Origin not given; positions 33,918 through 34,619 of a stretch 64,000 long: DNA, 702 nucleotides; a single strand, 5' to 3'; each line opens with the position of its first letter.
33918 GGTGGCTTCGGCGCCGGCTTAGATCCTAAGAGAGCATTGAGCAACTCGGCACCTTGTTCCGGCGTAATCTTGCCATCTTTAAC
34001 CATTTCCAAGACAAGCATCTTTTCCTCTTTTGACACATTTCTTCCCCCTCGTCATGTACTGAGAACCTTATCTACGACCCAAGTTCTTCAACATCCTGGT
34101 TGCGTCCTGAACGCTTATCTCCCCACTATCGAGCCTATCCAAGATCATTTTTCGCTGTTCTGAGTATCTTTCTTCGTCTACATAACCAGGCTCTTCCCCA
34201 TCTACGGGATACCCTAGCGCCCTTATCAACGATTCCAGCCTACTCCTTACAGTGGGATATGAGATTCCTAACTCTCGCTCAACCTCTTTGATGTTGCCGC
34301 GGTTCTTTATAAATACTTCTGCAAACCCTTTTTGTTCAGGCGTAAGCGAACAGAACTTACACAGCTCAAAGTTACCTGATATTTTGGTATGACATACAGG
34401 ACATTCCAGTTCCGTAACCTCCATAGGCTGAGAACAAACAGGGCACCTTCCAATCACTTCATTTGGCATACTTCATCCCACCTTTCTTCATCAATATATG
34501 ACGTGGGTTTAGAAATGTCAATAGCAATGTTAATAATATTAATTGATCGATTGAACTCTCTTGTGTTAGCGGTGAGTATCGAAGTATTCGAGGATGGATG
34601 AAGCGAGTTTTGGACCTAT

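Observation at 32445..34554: DUF2089-DUF4097-small protein operon sharing one helical module, with a palindromic operator in its promoter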

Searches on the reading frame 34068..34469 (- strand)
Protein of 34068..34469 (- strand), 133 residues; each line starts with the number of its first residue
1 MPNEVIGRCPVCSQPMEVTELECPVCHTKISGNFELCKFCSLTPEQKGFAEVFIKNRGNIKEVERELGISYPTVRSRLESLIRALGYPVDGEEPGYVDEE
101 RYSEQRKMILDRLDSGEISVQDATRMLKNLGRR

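Call 3: search_protein_families(library=pfam, proteins=[window:34068-34469:-], max_evalue=1)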
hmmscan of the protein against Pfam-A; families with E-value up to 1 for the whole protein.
window:34068-34469:- (133 aa): 23 families
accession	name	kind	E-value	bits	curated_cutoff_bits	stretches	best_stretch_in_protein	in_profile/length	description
PF09862.15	DUF2089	-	3.9e-25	87.7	33.4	1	42-87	1-46/47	Domain of unknown function (DUF2089)-HTH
PF22747.2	Zn_ribbon_DUF2089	-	5.1e-14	52.5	27.6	1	9-40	1-32/32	DUF2089 zinc ribbon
PF22746.1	SHOCT-like_DUF2089-C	-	8.3e-06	25.7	27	1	104-131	1-28/32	SHOCT-like domain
PF13556.12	HTH_30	-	0.00016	21.8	27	1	51-90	6-45/59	PucR C-terminal helix-turn-helix domain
PF13518.12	HTH_28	-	0.0078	16.7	25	1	55-76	11-31/52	Helix-turn-helix domain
PF02954.25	HTH_8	-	0.012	15.7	22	1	55-79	16-40/42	Bacterial regulatory protein, Fis family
PF18912.6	DZR_2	-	0.018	15.3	27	1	8-46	9-48/56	Double zinc ribbon domain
PF12773.13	DZR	-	0.022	15.3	27.3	1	9-40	15-44/45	Double zinc ribbon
PF03119.21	DNA_ligase_ZBD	-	0.035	14.4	25.8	0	22-30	1-9/27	NAD-dependent DNA ligase C4 zinc finger domain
PF17032.10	Zn_ribbon_15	-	0.042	15.1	28.9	1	7-41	38-73/73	zinc-ribbon family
PF04423.19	Rad50_zn_hook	-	0.051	13.9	24.3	1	7-17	20-30/52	Rad50 zinc hook motif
PF01978.25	TrmB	-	0.057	13.7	25.6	1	51-83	16-48/68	Sugar-specific transcriptional regulator TrmB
PF25207.1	DUF7837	-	0.08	13.4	27.8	1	3-17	2-16/47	Domain of unknown function (DUF7837)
PF08281.18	Sigma70_r4_2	-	0.084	13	25.7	1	60-78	29-47/54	Sigma-70, region 4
PF14447.12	Prok-RING_4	-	0.088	13.2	27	1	9-31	21-41/46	Prokaryotic RING finger family 4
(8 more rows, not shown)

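Call 4: search_protein_families(library=ncbifam, proteins=[window:34068-34469:-], max_evalue=1)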
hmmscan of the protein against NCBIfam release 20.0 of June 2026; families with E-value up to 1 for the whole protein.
window:34068-34469:- (133 aa): 3 families
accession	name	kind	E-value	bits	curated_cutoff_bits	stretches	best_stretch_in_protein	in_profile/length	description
NF008616.0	PRK11595.1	equivalog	0.053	13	304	1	5-46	4-46/227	DNA utilization protein GntX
NF033550.5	transpos_ISL3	equivalog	0.065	12.3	180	1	21-96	50-126/370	ISL3 family transposase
NF002796.0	PRK02935.1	equivalog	0.66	9.9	108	1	17-41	67-93/118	hypothetical protein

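Call 5: find_homologous_proteins(query=window:34068-34469:-)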
Query window:34068-34469:- (133 aa): 2572 proteins with E <= 0.001 among 2586 candidates; the best 120 are listed.
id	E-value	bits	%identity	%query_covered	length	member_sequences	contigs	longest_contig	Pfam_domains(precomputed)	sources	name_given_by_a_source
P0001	6.6e-81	287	96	100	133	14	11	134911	PF22747.3,PF22746.2,PF09862.16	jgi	-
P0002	1.1e-72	260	89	100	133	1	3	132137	PF22747.3,PF09862.16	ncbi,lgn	ncbi:MAG: DUF2089 domain-containing protein [Bacillota bacterium]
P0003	9.3e-72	257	88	100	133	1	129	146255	PF22747.3,PF09862.16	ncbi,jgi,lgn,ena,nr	ncbi:MAG TPA: DUF2089 domain-containing protein [Bacillota bacterium]|nr:DUF2089 domain-containing p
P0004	7.6e-61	222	87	89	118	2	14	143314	PF22747.3,PF09862.16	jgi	jgi:hypothetical protein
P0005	7.2e-57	209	73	98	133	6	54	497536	PF22747.3,PF22746.2,PF09862.16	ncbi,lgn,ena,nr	ncbi:MAG TPA: DUF2089 domain-containing protein [Firmicutes bacterium]|nr:DUF2089 domain-containing 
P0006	1.5e-56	208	72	98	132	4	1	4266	PF22747.3,PF22746.2,PF09862.16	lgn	-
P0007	6.1e-56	206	69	100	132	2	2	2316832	PF22747.3,PF09862.16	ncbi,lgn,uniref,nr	ncbi:MAG: DUF2089 domain-containing protein [Candidatus Fermentithermobacillus carboniphilus]|uniref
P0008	1.0e-55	205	69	98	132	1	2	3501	PF22747.3,PF22746.2,PF09862.16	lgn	-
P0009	2.1e-54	201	71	100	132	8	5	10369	PF22747.3,PF22746.2,PF09862.16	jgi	jgi:hypothetical protein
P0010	2.3e-54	201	69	98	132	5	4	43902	PF22747.3,PF22746.2,PF09862.16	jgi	jgi:hypothetical protein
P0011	2.9e-53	197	66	100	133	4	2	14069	PF22747.3,PF09862.16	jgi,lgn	jgi:hypothetical protein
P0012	3.4e-53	197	71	98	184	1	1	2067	PF22747.3,PF22746.2,PF13518.13,PF09862.16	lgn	-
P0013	4.1e-53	197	66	100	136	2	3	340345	PF22747.3,PF09862.16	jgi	-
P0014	4.2e-53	197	66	100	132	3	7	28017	PF22747.3,PF09862.16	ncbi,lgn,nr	ncbi:MAG TPA: DUF2089 domain-containing protein [Firmicutes bacterium]|nr:DUF2089 domain-containing 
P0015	4.4e-53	197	66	100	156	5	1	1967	PF22747.3,PF22746.2,PF09862.16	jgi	-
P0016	4.9e-53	196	65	100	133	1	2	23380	PF22747.3,PF22746.2,PF09862.16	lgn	-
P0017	1.0e-52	195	69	98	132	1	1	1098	PF22747.3,PF09862.16,PF13556.13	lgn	-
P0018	1.5e-52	195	68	100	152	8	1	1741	PF22747.3,PF22746.2,PF09862.16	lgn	-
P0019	7.6e-52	192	66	100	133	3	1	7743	PF22747.3,PF22746.2,PF09862.16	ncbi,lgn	-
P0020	9.0e-52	192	66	100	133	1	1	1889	PF22747.3,PF22746.2,PF09862.16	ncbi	-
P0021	1.1e-51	192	66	100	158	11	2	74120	PF22747.3,PF22746.2,PF09862.16,PF13556.13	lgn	-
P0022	1.4e-51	192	66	98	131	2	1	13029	PF22747.3,PF09862.16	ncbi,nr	ncbi:MAG TPA: DUF2089 domain-containing protein [Firmicutes bacterium]|nr:DUF2089 domain-containing 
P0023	2.0e-51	191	67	98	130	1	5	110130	PF22747.3,PF09862.16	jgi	-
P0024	2.8e-51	191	65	98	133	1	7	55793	PF22747.3,PF09862.16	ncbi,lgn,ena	-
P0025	4.0e-51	190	64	98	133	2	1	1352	PF22747.3,PF22746.2,PF09862.16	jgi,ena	-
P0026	4.7e-51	190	68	98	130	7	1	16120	PF22747.3,PF22746.2,PF09862.16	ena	-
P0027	4.8e-51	190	65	98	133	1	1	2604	PF22747.3,PF09862.16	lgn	-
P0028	5.4e-51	190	65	100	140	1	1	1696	PF22747.3,PF22746.2,PF09862.16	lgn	-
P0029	7.8e-51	189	64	100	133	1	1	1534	PF22747.3,PF22746.2,PF09862.16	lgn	-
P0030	8.1e-51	189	64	100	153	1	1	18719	PF22747.3,PF22746.2,PF09862.16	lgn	-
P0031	8.3e-51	189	66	100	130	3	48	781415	PF22747.3,PF09862.16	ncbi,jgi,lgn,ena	ncbi:MAG: DUF2089 domain-containing protein [Bacillota bacterium]|jgi:hypothetical protein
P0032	9.5e-51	189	63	100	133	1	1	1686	PF22747.3,PF09862.16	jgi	jgi:hypothetical protein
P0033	1.1e-50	189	64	100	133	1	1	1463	PF22747.3,PF22746.2,PF09862.16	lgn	-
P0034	1.1e-50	189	63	100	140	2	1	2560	PF22747.3,PF09862.16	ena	-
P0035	1.2e-50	189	65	100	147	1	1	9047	PF22747.3,PF22746.2,PF09862.16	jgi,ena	-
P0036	1.5e-50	188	65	100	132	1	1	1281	PF22747.3,PF09862.16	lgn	-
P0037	1.6e-50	188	67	100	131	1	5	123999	PF22747.3,PF09862.16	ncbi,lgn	-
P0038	2.2e-50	188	65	100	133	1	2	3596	PF22747.3,PF22746.2,PF09862.16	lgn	-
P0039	2.9e-50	187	62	98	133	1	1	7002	PF22747.3,PF22746.2,PF09862.16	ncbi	-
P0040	3.1e-50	187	64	100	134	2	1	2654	PF22747.3,PF09862.16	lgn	-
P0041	3.8e-50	187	64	100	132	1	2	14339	PF18912.7,PF22747.3,PF22746.2,PF09862.16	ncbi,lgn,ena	-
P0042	4.2e-50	187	64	100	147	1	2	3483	PF22747.3,PF22746.2,PF09862.16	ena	-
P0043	8.7e-50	186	64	100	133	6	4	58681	PF22747.3,PF03119.22,PF09862.16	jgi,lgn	-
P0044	1.3e-49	185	66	99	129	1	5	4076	PF22747.3,PF09862.16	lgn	-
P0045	2.7e-49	184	63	100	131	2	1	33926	PF22747.3,PF22746.2,PF09862.16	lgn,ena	-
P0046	3.9e-49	184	63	100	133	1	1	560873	PF22747.3,PF22746.2,PF09862.16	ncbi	-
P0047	4.1e-49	184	66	98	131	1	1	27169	PF22747.3,PF22746.2,PF09862.16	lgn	-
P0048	5.2e-49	183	64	100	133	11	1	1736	PF22747.3,PF09862.16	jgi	jgi:hypothetical protein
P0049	8.1e-49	183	62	100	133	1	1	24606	PF22747.3,PF22746.2,PF09862.16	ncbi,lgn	ncbi:MAG: DUF2089 domain-containing protein [Bacillota bacterium]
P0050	9.1e-49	183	63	100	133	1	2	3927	PF22747.3,PF22746.2,PF09862.16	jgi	jgi:hypothetical protein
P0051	1.0e-48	182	63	100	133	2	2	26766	PF22747.3,PF09862.16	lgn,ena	-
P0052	1.2e-48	182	62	100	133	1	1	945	PF22747.3,PF09862.16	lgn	-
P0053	1.2e-48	182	63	100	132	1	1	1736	PF22747.3,PF09862.16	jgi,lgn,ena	-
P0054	1.7e-48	182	63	98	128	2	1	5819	PF22747.3,PF22746.2,PF09862.16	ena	-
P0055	1.9e-48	181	61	100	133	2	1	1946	PF22747.3,PF09862.16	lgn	-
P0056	4.6e-48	180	62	100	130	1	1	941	PF22747.3,PF09862.16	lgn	-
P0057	6.4e-48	180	63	100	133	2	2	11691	PF22747.3,PF22746.2,PF09862.16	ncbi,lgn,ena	-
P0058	7.2e-48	180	62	100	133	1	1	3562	PF22747.3,PF22746.2,PF09862.16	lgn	-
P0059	7.9e-48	180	63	100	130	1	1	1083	PF22747.3,PF22746.2,PF09862.16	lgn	-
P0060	8.7e-48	179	62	98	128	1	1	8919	PF22747.3,PF22746.2,PF09862.16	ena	-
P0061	1.3e-47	179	70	90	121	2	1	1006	PF22747.3,PF22746.2,PF09862.16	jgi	-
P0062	5.9e-47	177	61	99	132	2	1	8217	PF22747.3,PF09862.16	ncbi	-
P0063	6.0e-47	177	62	100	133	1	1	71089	PF22747.3,PF22746.2,PF09862.16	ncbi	-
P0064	7.2e-47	176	61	100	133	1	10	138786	PF22747.3,PF22746.2,PF09862.16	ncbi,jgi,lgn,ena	ncbi:MAG: DUF2089 domain-containing protein [Bacillota bacterium]|jgi:hypothetical protein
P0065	1.5e-46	175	65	98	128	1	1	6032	PF22747.3,PF09862.16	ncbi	-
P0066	2.4e-46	175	62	97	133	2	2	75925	PF22747.3,PF09862.16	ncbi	-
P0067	4.4e-46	174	59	100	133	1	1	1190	PF22747.3,PF09862.16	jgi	-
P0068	1.8e-44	169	63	95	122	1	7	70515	PF22747.3,PF09862.16,PF13556.13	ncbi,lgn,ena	-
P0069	2.4e-44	168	61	98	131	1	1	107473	PF22747.3,PF09862.16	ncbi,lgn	-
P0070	3.0e-44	168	60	98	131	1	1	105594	PF22747.3,PF09862.16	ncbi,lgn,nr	ncbi:MAG: DUF2089 domain-containing protein [Firmicutes bacterium]|nr:DUF2089 domain-containing prot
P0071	1.8e-42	162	59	98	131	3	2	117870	PF22747.3,PF09862.16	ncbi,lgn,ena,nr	ncbi:MAG TPA: DUF2089 domain-containing protein [Firmicutes bacterium]|nr:DUF2089 domain-containing 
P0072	1.9e-42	162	59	99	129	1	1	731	PF22747.3,PF22746.2,PF09862.16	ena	-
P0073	1.4e-41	159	57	98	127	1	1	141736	PF22747.3,PF09862.16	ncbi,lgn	ncbi:MAG: DUF2089 domain-containing protein [Bacillota bacterium]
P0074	1.5e-41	159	61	98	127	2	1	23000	PF22747.3,PF09862.16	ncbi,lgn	-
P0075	1.8e-41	159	59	96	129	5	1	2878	PF22747.3,PF22746.2,PF09862.16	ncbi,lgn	-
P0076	5.8e-41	157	57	97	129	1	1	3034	PF22747.3,PF09862.16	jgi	-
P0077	7.0e-41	157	59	98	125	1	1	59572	PF22747.3,PF09862.16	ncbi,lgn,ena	-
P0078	1.1e-40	156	58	98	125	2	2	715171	PF22747.3,PF09862.16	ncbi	-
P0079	1.9e-40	156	57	98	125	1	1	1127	PF22747.3,PF09862.16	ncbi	ncbi:MAG: DUF2089 domain-containing protein [Tissierellales bacterium]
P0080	2.2e-40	155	58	98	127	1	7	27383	PF22747.3,PF09862.16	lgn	-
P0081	2.8e-40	155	56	98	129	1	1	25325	PF22747.3,PF09862.16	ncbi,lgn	-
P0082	2.8e-40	155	57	98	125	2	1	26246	PF22747.3,PF09862.16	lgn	-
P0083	3.5e-40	155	55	98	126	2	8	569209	PF22747.3,PF09862.16,PF13556.13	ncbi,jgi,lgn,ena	ncbi:MAG: DUF2089 domain-containing protein [Bacillota bacterium]|jgi:hypothetical protein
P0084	3.8e-40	155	64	85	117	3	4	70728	PF22747.3,PF09862.16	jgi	-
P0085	4.4e-40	154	57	98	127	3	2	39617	PF22747.3,PF09862.16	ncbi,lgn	-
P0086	4.5e-40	154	55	95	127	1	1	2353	PF22747.3,PF09862.16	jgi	-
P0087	4.5e-40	154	55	98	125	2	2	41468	PF22747.3,PF09862.16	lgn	-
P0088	6.8e-40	154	55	97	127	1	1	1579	PF22747.3,PF09862.16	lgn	-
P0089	8.9e-40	153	54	97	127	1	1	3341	PF22747.3,PF09862.16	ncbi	ncbi:MAG: DUF2089 domain-containing protein, partial [Bacillota bacterium]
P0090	9.7e-40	153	59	98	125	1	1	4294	PF22747.3,PF09862.16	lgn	-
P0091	9.9e-40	153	55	97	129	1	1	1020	PF22747.3,PF09862.16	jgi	-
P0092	1.2e-39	153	55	97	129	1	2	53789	PF22747.3,PF09862.16,PF13556.13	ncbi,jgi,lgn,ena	-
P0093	1.6e-39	153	57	94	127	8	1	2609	PF22747.3,PF09862.16,PF13556.13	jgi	jgi:hypothetical protein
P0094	1.8e-39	152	58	98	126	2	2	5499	PF22747.3,PF09862.16,PF13556.13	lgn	-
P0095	1.9e-39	152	54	97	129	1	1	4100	PF22747.3,PF09862.16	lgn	-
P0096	2.0e-39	152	55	98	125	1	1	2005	PF22747.3,PF09862.16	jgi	-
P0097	2.0e-39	152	54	97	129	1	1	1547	PF22747.3,PF09862.16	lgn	-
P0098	2.9e-39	152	58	98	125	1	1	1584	PF22747.3,PF09862.16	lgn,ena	-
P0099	3.5e-39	152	56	98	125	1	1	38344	PF22747.3,PF09862.16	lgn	-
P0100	3.9e-39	151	59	98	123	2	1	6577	PF22747.3,PF22746.2,PF09862.16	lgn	-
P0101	4.0e-39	151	56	98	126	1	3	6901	PF22747.3,PF09862.16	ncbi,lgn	-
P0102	4.0e-39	151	57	98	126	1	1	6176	PF22747.3,PF09862.16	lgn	-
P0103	4.2e-39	151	55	96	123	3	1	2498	PF22747.3,PF09862.16,PF13556.13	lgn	-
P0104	4.4e-39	151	57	98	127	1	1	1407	PF22747.3,PF09862.16,PF13556.13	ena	-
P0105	4.6e-39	151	59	93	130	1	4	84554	PF22747.3,PF22746.2,PF09862.16,PF13556.13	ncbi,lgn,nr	ncbi:MAG: DUF2089 domain-containing protein [Firmicutes bacterium]|nr:DUF2089 domain-containing prot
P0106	4.7e-39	151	58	97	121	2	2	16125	PF22747.3,PF09862.16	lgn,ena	-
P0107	4.7e-39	151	58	95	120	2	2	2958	PF22747.3,PF09862.16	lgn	-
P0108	5.2e-39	151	59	98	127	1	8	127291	PF22747.3,PF09862.16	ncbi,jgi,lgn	-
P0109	5.2e-39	151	58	95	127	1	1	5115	PF22747.3,PF22746.2,PF09862.16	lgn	-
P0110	5.5e-39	151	57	98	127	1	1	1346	PF22747.3,PF09862.16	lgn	-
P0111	5.6e-39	151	56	98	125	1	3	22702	PF22747.3,PF09862.16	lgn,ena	-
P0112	5.6e-39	151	59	98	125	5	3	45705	PF22747.3,PF22746.2,PF09862.16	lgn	-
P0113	5.6e-39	151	58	94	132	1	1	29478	PF22747.3,PF09862.16,PF13556.13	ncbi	-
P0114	5.7e-39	151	57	98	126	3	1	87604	PF22747.3,PF09862.16,PF13556.13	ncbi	-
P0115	5.8e-39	151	57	98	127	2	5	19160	PF22747.3,PF22746.2,PF09862.16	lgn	-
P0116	6.2e-39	151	57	94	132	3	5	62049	PF22747.3,PF09862.16,PF13556.13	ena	-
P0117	7.1e-39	151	59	98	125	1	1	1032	PF22747.3,PF09862.16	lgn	-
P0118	7.2e-39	151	56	96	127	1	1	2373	PF22747.3,PF09862.16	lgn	-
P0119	7.4e-39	150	57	95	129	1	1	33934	PF22747.3,PF09862.16,PF13556.13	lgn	-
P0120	8.1e-39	150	59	96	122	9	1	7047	PF22747.3,PF22746.2,PF09862.16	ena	-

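Call 9: find_related_loci(query=A1, collection=genome_contigs, flank=4000)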
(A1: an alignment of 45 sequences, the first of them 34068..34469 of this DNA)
Query A1 (133 aa) in genome_contigs; peptide patterns used: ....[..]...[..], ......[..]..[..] (x = any residue, [..] = any of these).
600 stretches matched a pattern (row limit reached: there are more); 591 encode a relative of the query (tblastn E <= 1e-3); the best 80 are kept; 80 distinct loci.
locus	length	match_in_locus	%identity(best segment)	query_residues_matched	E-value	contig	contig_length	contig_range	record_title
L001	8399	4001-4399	88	1-133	3e-76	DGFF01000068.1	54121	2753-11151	MAG TPA_asm: Candidatus Fermentithermobacillaceae bacterium UBA3907 UBA3907_contig_204, whole genome shotgun sequence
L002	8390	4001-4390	71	1-131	5e-62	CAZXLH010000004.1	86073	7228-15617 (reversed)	MAG TPA_asm: uncultured Eubacteriales bacterium isolate SRP192927_co8_49 genome assembly, contig: NODE_154_length_86073_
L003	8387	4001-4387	69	4-133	1e-58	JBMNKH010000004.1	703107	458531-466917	MAG: Bacillota bacterium isolate SBF912LR0HQ0183 contig_43028, whole genome shotgun sequence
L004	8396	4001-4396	66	1-133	9e-58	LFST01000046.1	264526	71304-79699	MAG: Candidatus Fermentithermobacillaceae bacterium DTU015 scaffold144, whole genome shotgun sequence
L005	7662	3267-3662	68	1-133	9e-58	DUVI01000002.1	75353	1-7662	MAG TPA_asm: Bacillota bacterium isolate AS08sgBPME_372 5473_AS08, whole genome shotgun sequence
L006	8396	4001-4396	69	1-133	2e-57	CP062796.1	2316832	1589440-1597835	MAG: Candidatus Fermentithermobacillus carboniphilus isolate Bu02 chromosome, complete genome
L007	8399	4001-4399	64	1-133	6e-55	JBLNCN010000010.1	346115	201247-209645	MAG: Bacillota bacterium isolate MAG124 PRJNA950955_bin31_renamed_9, whole genome shotgun sequence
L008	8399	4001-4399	63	1-133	4e-53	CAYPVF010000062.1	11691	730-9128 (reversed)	MAG TPA_asm: uncultured Eubacteriales bacterium isolate binchicken_co45_35 genome assembly, contig: NODE_10085_length_11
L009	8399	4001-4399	62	1-133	4e-52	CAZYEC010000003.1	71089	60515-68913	MAG TPA_asm: uncultured Eubacteriales bacterium isolate binchicken_co39_290 genome assembly, contig: NODE_794_length_710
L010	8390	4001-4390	60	1-130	5e-50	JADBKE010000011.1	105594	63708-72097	MAG: Candidatus Fermentithermobacillaceae bacterium isolate Bu31 contig_567_pilon_pilon_pilon, whole genome shotgun sequ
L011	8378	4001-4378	57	1-129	4e-45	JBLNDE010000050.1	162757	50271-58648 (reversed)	MAG: Bacillota bacterium isolate MAG107 PRJNA950955_bin16_renamed_49, whole genome shotgun sequence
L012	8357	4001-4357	59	1-124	3e-44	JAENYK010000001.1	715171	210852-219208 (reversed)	MAG: Halothermothrix sp. isolate B5_bin.9 B5_bin9_NODE_2_length_715171_cov_84.355038, whole genome shotgun sequence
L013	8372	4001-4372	58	1-130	3e-44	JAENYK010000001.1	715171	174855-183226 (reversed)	MAG: Halothermothrix sp. isolate B5_bin.9 B5_bin9_NODE_2_length_715171_cov_84.355038, whole genome shotgun sequence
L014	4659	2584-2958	54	1-130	4e-44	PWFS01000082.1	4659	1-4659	MAG: Halobacteroidaceae bacterium isolate T1Sed10_26 T1-Sed10-C24854, whole genome shotgun sequence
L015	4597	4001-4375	53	1-130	5e-44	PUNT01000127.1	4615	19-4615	MAG: Halanaerobiales bacterium isolate B1Sed10_174 B1-Sed10-C31235, whole genome shotgun sequence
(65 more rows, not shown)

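Call 20: search_solved_structures(query=A1, max_evalue=1)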
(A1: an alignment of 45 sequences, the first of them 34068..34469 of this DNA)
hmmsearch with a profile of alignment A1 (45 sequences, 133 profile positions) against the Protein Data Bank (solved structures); distinct sequences matched with E-value up to 1: 8.
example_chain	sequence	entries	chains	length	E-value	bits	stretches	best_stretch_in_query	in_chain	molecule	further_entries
5k2m_E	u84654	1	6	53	0.0051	19.9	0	6-22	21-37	Probable lysine biosynthesis protein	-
2ofg_X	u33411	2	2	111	0.022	17.9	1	9-38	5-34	Zinc-transporting ATPase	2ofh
1fse_A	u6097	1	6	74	0.063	16.4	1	42-92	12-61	GERE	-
2k5c_A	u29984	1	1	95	0.27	14.3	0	5-21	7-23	uncharacterized protein PF0385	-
2pc6_A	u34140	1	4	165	0.59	13.2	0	17-86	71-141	Probable acetolactate synthase isozyme III (Small subunit)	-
2mjf_B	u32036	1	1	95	0.61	13.2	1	69-127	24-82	Protein HIT1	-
9jm7_B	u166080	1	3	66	0.73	13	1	98-127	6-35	LRD-2V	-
1xsv_A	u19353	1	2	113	1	12.5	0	41-130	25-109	Hypothetical UPF0122 protein SAV1236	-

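Call 44: predict_structure(alignment_id=A1)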
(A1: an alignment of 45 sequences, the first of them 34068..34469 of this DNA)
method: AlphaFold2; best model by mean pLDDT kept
length: 133 residues; sequences in the alignment: 45
mean_pLDDT: 79.9   pTM: 0.45
mean pLDDT of the five models: 79.9, 79.5, 79.1, 79.0, 78.6
residues with pLDDT >= 90: 39; 70-90: 68; 50-70: 15; < 50: 11
segments of 3 or more residues with pLDDT < 50: 1-4, 92-97
pLDDT, mean of each block of 10 residues (from residue 1): 60 83 89 76 89 93 93 91 83 48 78 84 79 54
secondary structure, 60 per line:
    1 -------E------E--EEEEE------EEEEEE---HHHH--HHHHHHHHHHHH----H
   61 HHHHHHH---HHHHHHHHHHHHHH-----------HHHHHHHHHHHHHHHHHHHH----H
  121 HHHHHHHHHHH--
elements in order: E18-22 E29-34 H38-41 H44-55 H60-67 H71-84 H96-115 H120-131
